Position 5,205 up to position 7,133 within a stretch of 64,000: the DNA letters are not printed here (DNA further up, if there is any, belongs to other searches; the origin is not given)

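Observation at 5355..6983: HAD phosphatase fused to an LPG-synthase-TM / flippase-like domain at the end of the DPA-like cluster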

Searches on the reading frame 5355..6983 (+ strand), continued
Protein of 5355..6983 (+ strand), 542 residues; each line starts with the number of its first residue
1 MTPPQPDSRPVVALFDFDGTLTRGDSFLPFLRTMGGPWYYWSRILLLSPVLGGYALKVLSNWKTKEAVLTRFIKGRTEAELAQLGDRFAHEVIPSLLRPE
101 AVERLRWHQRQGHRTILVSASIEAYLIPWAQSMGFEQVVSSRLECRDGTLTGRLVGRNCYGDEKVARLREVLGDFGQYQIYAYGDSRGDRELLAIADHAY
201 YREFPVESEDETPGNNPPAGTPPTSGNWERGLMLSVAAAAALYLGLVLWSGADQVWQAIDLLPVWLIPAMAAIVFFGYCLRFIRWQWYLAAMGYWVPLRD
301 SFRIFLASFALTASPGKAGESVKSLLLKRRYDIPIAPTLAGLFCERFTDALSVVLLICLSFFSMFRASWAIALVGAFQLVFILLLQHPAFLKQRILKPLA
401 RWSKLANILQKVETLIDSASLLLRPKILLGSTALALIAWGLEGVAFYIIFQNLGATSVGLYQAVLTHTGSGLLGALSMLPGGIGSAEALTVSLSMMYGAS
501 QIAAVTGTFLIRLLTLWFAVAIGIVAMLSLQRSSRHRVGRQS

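Call 46: fold_search(model_id=the predicted structure, library=pdb)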
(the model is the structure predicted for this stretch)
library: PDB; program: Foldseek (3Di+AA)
matches with E <= 10: 589; with E <= 0.001: 56
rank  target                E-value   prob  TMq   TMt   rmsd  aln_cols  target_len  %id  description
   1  3fvv_B                2.3e-10  1.00  0.31  0.72   2.5       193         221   27  The crystal structure of the protein with unknown function from Bordetella pertussis Tohama I (released 2009-02-17)
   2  3fvv_A                4.1e-10  1.00  0.32  0.75   2.6       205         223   26  The crystal structure of the protein with unknown function from Bordetella pertussis Tohama I (released 2009-02-17)
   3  5it0                  2.9e-08  1.00  0.27  0.36   4.1       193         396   22  Crystal structure of Mycobacterium avium SerB2 mutant D343N/D347N (released 2016-04-27)
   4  5jlp                  4.3e-08  1.00  0.27  0.36   4.3       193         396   25  Crystal structure of Mycobacterium avium SerB2 in complex with serine at ACT domain (released 2017-05-03)
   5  5is2                  5.1e-08  1.00  0.27  0.36   4.0       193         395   23  Crystal structure of Mycobacterium avium SerB2 at pH 6.6 (released 2016-04-27)
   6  3p96                  6.2e-08  1.00  0.27  0.36   3.9       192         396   23  Crystal structure of Phosphoserine phosphatase SerB from Mycobacterium avium, native form (released 2010-11-10)
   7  5jjb                  8.1e-08  1.00  0.27  0.36   4.1       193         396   24  Crystal structure of Mycobacterium avium SerB2 mutant D343G (released 2016-05-18)
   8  5it4                  1.2e-07  1.00  0.27  0.36   4.1       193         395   23  Crystal structure of Mycobacterium avium SerB2 mutant D343N (released 2016-04-27)
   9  5t41                  1.7e-07  1.00  0.28  0.37   3.9       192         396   23  Crystal structure of Mycobacterium avium SerB2 mutant S275A/R279A at pH 6.6 with ethylene glycol bound at ACT- I domain (released 2016-11-16)
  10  7qpl                  5.4e-07  1.00  0.28  0.48   4.2       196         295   20  Crystal structure of phosphoserine phosphatase (SerB) from Brucella melitensis in complex with phosphate and magnesium (released 2023-01-18)
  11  9fq5                  6.2e-07  1.00  0.27  0.46   4.1       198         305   19  Crystal structure of phosphoserine phosphatase (SerB) from Brucella melitensis (released 2025-06-25)
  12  1f5s_A                2.3e-06  1.00  0.26  0.59   4.5       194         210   18  CRYSTAL STRUCTURE OF PHOSPHOSERINE PHOSPHATASE FROM METHANOCOCCUS JANNASCHII (released 2001-06-20)
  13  1f5s_B                2.5e-06  1.00  0.27  0.61   4.4       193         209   16  CRYSTAL STRUCTURE OF PHOSPHOSERINE PHOSPHATASE FROM METHANOCOCCUS JANNASCHII (released 2001-06-20)
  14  3m1y_D                4.3e-06  1.00  0.27  0.65   4.0       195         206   16  Crystal Structure of a Phosphoserine phosphatase (SerB) from Helicobacter pylori (released 2010-03-23)
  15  3m1y_B                5.4e-06  1.00  0.27  0.65   3.8       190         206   15  Crystal Structure of a Phosphoserine phosphatase (SerB) from Helicobacter pylori (released 2010-03-23)
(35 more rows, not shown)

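Call 47: search_solved_structures(query=A2, max_evalue=0.01, show_alignments=2)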
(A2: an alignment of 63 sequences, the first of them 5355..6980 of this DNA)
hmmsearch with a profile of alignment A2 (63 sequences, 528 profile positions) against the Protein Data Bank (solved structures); distinct sequences matched with E-value up to 0.01: 8.
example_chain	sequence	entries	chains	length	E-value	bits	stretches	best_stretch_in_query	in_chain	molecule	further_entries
3fvv_A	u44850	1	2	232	1e-15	60.3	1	10-200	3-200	uncharacterized protein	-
5is2_A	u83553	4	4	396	3.4e-05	25.6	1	98-198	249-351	Phosphoserine phosphatase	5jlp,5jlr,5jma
3p96_A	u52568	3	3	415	3.8e-05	25.4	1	98-198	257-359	Phosphoserine phosphatase SerB | Phosphoserine phosphatase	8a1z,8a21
5it4_A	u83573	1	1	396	5.8e-05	24.8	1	98-198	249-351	Phosphoserine phosphatase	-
5t41_A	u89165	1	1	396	0.00027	22.6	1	98-198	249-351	Phosphoserine phosphatase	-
5jjb_A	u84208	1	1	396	0.00033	22.3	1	98-197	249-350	Phosphoserine phosphatase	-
5it0_A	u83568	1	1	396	0.00049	21.8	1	98-197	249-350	Phosphoserine phosphatase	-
1f5s_A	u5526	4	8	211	0.0019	19.8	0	101-173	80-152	PHOSPHOSERINE PHOSPHATASE (PSP) | Phosphoserine Phosphatase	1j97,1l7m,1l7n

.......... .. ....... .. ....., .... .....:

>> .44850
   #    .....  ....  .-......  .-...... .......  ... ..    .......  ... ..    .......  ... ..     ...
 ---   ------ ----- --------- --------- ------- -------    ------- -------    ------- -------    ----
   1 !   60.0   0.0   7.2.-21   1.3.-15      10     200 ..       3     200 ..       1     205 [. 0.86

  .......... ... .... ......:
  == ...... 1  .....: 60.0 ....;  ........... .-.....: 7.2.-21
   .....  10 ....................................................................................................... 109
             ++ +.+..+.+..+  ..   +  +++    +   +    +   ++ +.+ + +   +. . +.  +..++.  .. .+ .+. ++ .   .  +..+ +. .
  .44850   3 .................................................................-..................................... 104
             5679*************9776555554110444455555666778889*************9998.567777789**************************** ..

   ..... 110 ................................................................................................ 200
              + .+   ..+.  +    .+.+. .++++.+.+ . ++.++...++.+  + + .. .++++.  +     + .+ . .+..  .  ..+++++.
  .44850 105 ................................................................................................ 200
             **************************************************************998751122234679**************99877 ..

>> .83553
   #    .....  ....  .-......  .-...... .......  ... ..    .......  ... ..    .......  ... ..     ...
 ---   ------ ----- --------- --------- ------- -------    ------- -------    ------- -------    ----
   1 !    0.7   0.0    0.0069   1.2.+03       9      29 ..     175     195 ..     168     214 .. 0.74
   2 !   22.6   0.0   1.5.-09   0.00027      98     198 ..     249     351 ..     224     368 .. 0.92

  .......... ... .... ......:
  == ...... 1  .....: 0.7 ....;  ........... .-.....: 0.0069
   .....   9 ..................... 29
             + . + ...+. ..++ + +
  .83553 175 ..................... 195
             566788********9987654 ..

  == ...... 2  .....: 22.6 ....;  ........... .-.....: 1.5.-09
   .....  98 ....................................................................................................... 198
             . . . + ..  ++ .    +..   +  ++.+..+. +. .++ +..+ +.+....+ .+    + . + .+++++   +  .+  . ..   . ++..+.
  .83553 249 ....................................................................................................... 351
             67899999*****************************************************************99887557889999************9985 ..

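Call 52: search_protein_families(library=ncbifam, proteins=[P0097, P0093, P0111, L062:9983-10603:+, L062:11436-12461:+, L062:10600-11472:+], max_evalue=0.001)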
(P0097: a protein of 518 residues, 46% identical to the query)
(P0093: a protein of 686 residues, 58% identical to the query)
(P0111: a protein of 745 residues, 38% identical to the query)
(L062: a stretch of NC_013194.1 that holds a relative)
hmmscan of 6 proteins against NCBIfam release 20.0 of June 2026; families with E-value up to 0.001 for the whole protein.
P0097 (518 aa): 26 families (the best 25 are shown)
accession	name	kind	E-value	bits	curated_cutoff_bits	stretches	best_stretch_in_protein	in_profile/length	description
NF008977.0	PRK12324.1-2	equivalog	9.1e-82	274.8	234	1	235-516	5-286/297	decaprenyl-phosphate phosphoribosyltransferase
NF006088.0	PRK08238.1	equivalog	2.9e-69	234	351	1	90-486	65-449/482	UbiA family prenyltransferase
NF008978.0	PRK12324.1-4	equivalog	4.6e-58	196.7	207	1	224-513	26-315/322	decaprenyl-phosphate phosphoribosyltransferase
NF008976.0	PRK12324.1-1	equivalog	3.1e-44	151.6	474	1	226-512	12-298/306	decaprenyl-phosphate phosphoribosyltransferase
TIGR01490.1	HAD-SF-IB-hyp1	subfamily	1.8e-38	132.8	98.3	1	17-209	2-198/202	HAD-IB family hydrolase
TIGR01488.1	HAD-SF-IB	subfamily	3.8e-24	85.6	45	1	16-200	1-176/177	HAD-IB family phosphatase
NF009523.0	PRK12884.1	equivalog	1e-16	61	269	1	235-391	7-160/279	prenyltransferase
NF045897.1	SCO3242_trans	equivalog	7.7e-14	51.9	260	1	278-379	38-141/287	SCO3242 family prenyltransferase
TIGR01473.1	cyoE_ctaB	equivalog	2.9e-11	43.7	210.3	1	234-366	2-136/281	heme o synthase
NF052360.1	HolPasePseu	equivalog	3.4e-11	43.2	280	1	77-204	65-194/218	histidinol-phosphatase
NF005742.0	PRK07566.1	equivalog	4.9e-10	39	313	1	228-383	24-184/315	chlorophyll synthase ChlG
TIGR01474.1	ubiA_proteo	equivalog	9.4e-10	38.4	275.45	1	264-354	38-126/282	4-hydroxybenzoate octaprenyltransferase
NF009521.0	PRK12882.1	equivalog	1e-08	34.8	296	1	233-368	6-138/280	geranylgeranylglycerol-phosphate geranylgeranyltransferase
NF009516.0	PRK12875.1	equivalog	1.3e-07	31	205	1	230-366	15-156/292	prenyltransferase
TIGR01476.1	chlor_syn_BchG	subfamily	2.3e-07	30.5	212.3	1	236-379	4-153/283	(bacterio)chlorophyll synthase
TIGR01545.1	YfhB_g-proteo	equivalog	3.6e-06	26.9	259.25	0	14-69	5-58/210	phosphatidylglycerophosphatase C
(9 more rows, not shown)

P0093 (686 aa): 5 families
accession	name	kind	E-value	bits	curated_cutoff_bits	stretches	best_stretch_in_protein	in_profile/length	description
TIGR01490.1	HAD-SF-IB-hyp1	subfamily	7.9e-47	160.1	98.3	1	494-684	2-198/202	HAD-IB family hydrolase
TIGR01488.1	HAD-SF-IB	subfamily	6.4e-28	97.9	45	1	493-674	1-175/177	HAD-IB family phosphatase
NF052360.1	HolPasePseu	equivalog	6.3e-18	65.2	280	1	553-678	64-193/218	histidinol-phosphatase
NF052359.1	HolPaseNeis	equivalog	1.4e-11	44.5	400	1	554-676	65-194/221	histidinol-phosphatase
TIGR01545.1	YfhB_g-proteo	equivalog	1.8e-05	24.7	259.25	1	493-678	7-196/210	phosphatidylglycerophosphatase C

P0111 (745 aa): 5 families
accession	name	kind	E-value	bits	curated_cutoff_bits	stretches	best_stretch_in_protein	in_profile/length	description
TIGR01490.1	HAD-SF-IB-hyp1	subfamily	8.8e-40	137.1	98.3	1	525-724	1-195/202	HAD-IB family hydrolase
TIGR01488.1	HAD-SF-IB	subfamily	1.7e-25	90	45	1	525-718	1-176/177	HAD-IB family phosphatase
NF052360.1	HolPasePseu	equivalog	5.6e-18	65.4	280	1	586-718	65-190/218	histidinol-phosphatase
NF052359.1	HolPaseNeis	equivalog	1.2e-09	38.2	400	1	591-720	70-195/221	histidinol-phosphatase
TIGR01545.1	YfhB_g-proteo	equivalog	0.00091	19.1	259.25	0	526-687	8-173/210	phosphatidylglycerophosphatase C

L062:9983-10603:+ (206 aa): 8 families
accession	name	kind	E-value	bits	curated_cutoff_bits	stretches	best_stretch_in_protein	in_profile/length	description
TIGR01490.1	HAD-SF-IB-hyp1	subfamily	6.1e-46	157.2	98.3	1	9-200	2-198/202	HAD-IB family hydrolase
TIGR01488.1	HAD-SF-IB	subfamily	2e-31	109.3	45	1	8-192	1-177/177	HAD-IB family phosphatase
NF052360.1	HolPasePseu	equivalog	1.3e-13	51.2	280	1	8-195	3-194/218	histidinol-phosphatase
NF052359.1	HolPaseNeis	equivalog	7e-10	39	400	1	9-195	4-197/221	histidinol-phosphatase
TIGR01545.1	YfhB_g-proteo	equivalog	4.9e-05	23.2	259.25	1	6-204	5-205/210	phosphatidylglycerophosphatase C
TIGR01491.1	HAD-SF-IB-PSPlk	hypoth_equivalog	5.6e-05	22.9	151.9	1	9-196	7-186/201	phosphoserine phosphatase-like hydrolase, archaeal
NF010109.0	PRK13582.1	equivalog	0.00023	20.9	133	1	100-194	75-165/205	bifunctional phosphoserine phosphatase/homoserine phosphotransferase ThrH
TIGR01484.1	HAD-SF-IIB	subfamily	0.00076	19.6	41.8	0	175-195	198-218/221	HAD-IIB family hydrolase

L062:11436-12461:+ (341 aa): 3 families
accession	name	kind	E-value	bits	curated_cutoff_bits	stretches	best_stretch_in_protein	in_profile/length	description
TIGR00374.1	TIGR00374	subfamily_domain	1.5e-22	80.5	43.2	1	66-331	32-316/323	flippase-like domain-containing protein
NF033480.1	bifunc_MprF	equivalog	8.6e-09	34.2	600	1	51-327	29-296/841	bifunctional lysylphosphatidylglycerol flippase/synthetase MprF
NF053789.1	GlcN_PG_flip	equivalog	4.5e-05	22.9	320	0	62-328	35-317/327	glucosaminyl phosphatidylglycerol flippase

L062:10600-11472:+ (290 aa): 20 families
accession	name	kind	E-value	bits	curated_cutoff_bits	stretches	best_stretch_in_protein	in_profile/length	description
NF008977.0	PRK12324.1-2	equivalog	1.4e-84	284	234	1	3-288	1-286/297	decaprenyl-phosphate phosphoribosyltransferase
NF008978.0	PRK12324.1-4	equivalog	2.7e-57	194.2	207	1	7-285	35-315/322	decaprenyl-phosphate phosphoribosyltransferase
NF006088.0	PRK08238.1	equivalog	4.2e-57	193.9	351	1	4-260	192-450/482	UbiA family prenyltransferase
NF008976.0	PRK12324.1-1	equivalog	9.9e-43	146.7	474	1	7-253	21-268/306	decaprenyl-phosphate phosphoribosyltransferase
NF009523.0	PRK12884.1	equivalog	4.6e-15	55.6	269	1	3-168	3-163/279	prenyltransferase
TIGR01473.1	cyoE_ctaB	equivalog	6.9e-14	52.3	210.3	1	6-138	2-136/281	heme o synthase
TIGR01476.1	chlor_syn_BchG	subfamily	7.4e-09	35.5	212.3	1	7-127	3-125/283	(bacterio)chlorophyll synthase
TIGR01474.1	ubiA_proteo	equivalog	2.9e-08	33.5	275.45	1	44-150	46-151/282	4-hydroxybenzoate octaprenyltransferase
NF005742.0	PRK07566.1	equivalog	5.9e-08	32.2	313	1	6-127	30-152/315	chlorophyll synthase ChlG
NF003348.0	PRK04375.1-1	equivalog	7.6e-08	32.1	285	1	10-137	9-137/292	heme o synthase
NF045897.1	SCO3242_trans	equivalog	1.8e-07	31.1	260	1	57-152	49-142/287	SCO3242 family prenyltransferase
NF035940.1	prenyl_rel_EboC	equivalog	2.6e-07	30.3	250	1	57-136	57-134/292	UbiA-like protein EboC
TIGR01475.1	ubiA_other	subfamily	4.6e-07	29.6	180.8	1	46-166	43-166/282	UbiA-like polyprenyltransferase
NF003349.0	PRK04375.1-2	equivalog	1.5e-06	27.6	246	1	39-136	59-158/318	heme o synthase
NF009521.0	PRK12882.1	equivalog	4.9e-06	26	296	1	7-155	8-153/280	geranylgeranylglycerol-phosphate geranylgeranyltransferase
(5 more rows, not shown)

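Call 55: search_protein_families(library=pfam, proteins=[L004:8752-9885:+, L007:7116-8486:+, L007:11612-14881:+, L007:14878-16761:+, L042:11506-12474:+, L042:14711-16339:+, L020:5279-7351:+, L010:7123-8526:+, L012:4854-6251:-, L046:10638-12263:+], max_evalue=0.01)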
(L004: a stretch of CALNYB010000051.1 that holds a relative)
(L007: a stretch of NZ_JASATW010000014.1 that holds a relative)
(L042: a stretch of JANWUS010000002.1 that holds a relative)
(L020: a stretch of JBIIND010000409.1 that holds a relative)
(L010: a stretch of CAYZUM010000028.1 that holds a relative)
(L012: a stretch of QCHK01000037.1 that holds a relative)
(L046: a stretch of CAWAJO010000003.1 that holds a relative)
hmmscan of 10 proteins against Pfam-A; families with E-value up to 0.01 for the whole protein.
L004:8752-9885:+ (377 aa): 0 families

L007:7116-8486:+ (456 aa): 1 family
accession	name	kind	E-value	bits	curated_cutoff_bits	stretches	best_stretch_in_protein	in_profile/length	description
PF00202.27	Aminotran_3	-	1.9e-71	241.3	30.5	1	39-438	11-403/403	Aminotransferase class-III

L007:11612-14881:+ (1089 aa): 1 family
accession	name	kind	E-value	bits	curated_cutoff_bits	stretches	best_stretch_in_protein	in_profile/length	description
PF00723.27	Glyco_hydro_15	-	0.00055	19.4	22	0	832-948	183-277/427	Glycosyl hydrolases family 15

L007:14878-16761:+ (627 aa): 0 families

L042:11506-12474:+ (322 aa): 1 family
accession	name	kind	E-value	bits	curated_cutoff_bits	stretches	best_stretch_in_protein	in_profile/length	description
PF03706.18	LPG_synthase_TM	-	4.8e-36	125.2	33.4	1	24-303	3-301/302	Lysylphosphatidylglycerol synthase TM region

L042:14711-16339:+ (542 aa): 0 families

L020:5279-7351:+ (690 aa): 0 families

L010:7123-8526:+ (467 aa): 2 families
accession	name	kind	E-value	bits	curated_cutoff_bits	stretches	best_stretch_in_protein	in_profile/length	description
PF00202.27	Aminotran_3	-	6.1e-79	266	30.5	1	41-440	11-403/403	Aminotransferase class-III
PF00155.27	Aminotran_1_2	-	0.0012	18.6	19.7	1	225-300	162-241/361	Aminotransferase class I and II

L012:4854-6251:- (465 aa): 1 family
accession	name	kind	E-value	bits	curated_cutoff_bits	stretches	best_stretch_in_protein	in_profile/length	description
PF09852.15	DUF2079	-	7e-83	279.7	28.2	1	41-460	4-459/459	Predicted membrane protein (DUF2079)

L046:10638-12263:+ (541 aa): 0 families

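Call 59: find_encoding_contigs(protein=P0005, flank=10000, max_places=1)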
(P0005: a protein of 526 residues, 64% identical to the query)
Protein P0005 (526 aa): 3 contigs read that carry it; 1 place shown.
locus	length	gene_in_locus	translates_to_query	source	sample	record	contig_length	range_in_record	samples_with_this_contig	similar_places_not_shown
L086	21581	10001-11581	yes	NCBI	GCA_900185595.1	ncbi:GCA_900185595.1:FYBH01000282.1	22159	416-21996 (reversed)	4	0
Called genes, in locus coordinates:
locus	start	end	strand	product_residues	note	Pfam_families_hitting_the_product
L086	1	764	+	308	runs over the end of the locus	PF20706:GT4-conflict, PF00534:Glycos_transf_1, PF13692:Glyco_trans_1_4, PF13524:Glyco_trans_1_2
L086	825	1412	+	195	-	-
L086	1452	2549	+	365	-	PF01073:3Beta_HSD, PF01370:Epimerase, PF02719:Polysacc_synt_2, PF04321:RmlD_sub_bind (weak), PF07993:NAD_binding_4, PF16363:GDP_Man_Dehyd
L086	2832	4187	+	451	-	PF20706:GT4-conflict, PF00534:Glycos_transf_1, PF13692:Glyco_trans_1_4, PF13524:Glyco_trans_1_2 (faint)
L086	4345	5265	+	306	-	PF05721:PhyH (faint)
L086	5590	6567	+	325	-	PF01040:UbiA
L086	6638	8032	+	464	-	PF01565:FAD_binding_4, PF04030:ALO (weak)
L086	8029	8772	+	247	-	PF00106:adh_short, PF08659:KR, PF13561:adh_short_C2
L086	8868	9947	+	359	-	-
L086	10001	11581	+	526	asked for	PF12710:HAD, PF03706:LPG_synthase_TM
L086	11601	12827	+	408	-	PF00535:Glycos_transf_2, PF13641:Glyco_tranf_2_3, PF13632:Glyco_trans_2_3 (weak)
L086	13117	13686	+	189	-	PF13439:Glyco_transf_4, PF13579:Glyco_trans_4_4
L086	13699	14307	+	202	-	PF00534:Glycos_transf_1, PF13692:Glyco_trans_1_4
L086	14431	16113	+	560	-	PF00890:FAD_binding_2 (faint), PF01266:DAO, PF12831:FAD_oxidored (faint), PF13450:NAD_binding_8 (weak), PF16901:DAO_C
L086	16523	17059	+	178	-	PF04307:YdjM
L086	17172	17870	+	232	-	PF13489:Methyltransf_23, PF01209:Ubie_methyltran (weak), PF07021:MetW (weak), PF13847:Methyltransf_31, PF08241:Methyltransf_11, PF08242:Methyltransf_12, PF13649:Methyltransf_25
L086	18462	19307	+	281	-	-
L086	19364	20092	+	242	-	PF13489:Methyltransf_23, PF08241:Methyltransf_11, PF08242:Methyltransf_12 (weak), PF13649:Methyltransf_25, PF13847:Methyltransf_31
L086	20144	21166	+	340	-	PF05368:NmrA, PF01073:3Beta_HSD, PF01370:Epimerase, PF02719:Polysacc_synt_2 (weak), PF04321:RmlD_sub_bind, PF13460:NAD_binding_10, PF16363:GDP_Man_Dehyd, PF07993:NAD_binding_4, +1 more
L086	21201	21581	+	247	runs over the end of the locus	PF25084:LbH_EIF2B (faint), PF25087:GMPPB_C (faint), PF00132:Hexapep, PF14602:Hexapep_2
